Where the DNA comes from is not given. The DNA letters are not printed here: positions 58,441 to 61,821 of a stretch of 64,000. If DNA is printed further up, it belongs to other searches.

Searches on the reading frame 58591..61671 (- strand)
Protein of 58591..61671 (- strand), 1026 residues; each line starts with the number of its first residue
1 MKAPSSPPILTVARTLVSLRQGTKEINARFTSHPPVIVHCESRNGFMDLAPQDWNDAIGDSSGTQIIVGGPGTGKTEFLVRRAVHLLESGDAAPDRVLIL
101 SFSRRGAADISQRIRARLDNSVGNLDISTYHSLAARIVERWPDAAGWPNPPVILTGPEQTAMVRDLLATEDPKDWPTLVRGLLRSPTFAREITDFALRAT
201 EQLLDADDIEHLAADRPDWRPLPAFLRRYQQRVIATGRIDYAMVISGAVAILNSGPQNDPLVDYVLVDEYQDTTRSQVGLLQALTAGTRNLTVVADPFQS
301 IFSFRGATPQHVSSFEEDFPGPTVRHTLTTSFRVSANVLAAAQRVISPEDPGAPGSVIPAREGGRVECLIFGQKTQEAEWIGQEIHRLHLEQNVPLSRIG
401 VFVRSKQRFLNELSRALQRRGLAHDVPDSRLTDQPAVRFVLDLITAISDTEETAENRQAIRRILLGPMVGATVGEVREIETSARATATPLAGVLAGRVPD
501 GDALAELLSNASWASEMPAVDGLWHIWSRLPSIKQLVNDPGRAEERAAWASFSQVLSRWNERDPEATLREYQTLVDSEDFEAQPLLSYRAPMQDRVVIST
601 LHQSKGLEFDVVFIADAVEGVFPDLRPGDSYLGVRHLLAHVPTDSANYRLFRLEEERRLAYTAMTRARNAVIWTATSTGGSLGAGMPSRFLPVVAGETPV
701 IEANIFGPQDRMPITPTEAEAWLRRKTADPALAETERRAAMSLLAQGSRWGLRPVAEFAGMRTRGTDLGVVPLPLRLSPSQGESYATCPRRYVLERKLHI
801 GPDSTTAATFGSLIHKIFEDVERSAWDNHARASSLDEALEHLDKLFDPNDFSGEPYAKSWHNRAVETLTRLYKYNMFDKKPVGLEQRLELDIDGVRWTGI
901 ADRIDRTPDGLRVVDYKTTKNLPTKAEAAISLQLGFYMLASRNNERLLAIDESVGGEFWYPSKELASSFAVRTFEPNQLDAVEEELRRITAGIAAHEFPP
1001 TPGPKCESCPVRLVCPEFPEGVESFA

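Call 26: search_protein_families(library=pfam, proteins=[window:58591-61671:-], max_evalue=0.001)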
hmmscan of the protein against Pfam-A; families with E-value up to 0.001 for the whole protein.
window:58591-61671:- (1026 aa): 9 families
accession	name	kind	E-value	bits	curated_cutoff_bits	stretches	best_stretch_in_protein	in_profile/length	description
PF00580.27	UvrD-helicase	-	1.4e-46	159.8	23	1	57-320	8-271/271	UvrD/REP helicase N-terminal domain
PF12705.13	PDDEXK_1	-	3.1e-42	145.6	22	1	776-1016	1-247/247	PD-(D/E)XK nuclease superfamily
PF13361.12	UvrD_C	-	8.8e-30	104.7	25.6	2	592-676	283-348/350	UvrD-like helicase C-terminal domain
PF13245.12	AAA_19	-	6.2e-15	56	25.1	1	63-304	12-133/134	AAA domain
PF13538.12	UvrD_C_2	-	2.6e-09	37.2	27.4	1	596-618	2-24/52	UvrD-like helicase C-terminal domain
PF10926.14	DUF2800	-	1.4e-06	28.2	21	1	776-1017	3-234/368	Protein of unknown function (DUF2800)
PF01443.25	Viral_helicase1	-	3.1e-05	24.3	21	0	263-324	61-124/228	Viral superfamily 1 RNA helicase core domain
PF08696.17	Dna2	-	5.1e-05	23.5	22.4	1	785-840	64-120/204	DNA replication factor Dna2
PF01930.23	Cas_Cas4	-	0.00034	21.2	22.7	0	899-1015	54-158/160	Domain of unknown function DUF83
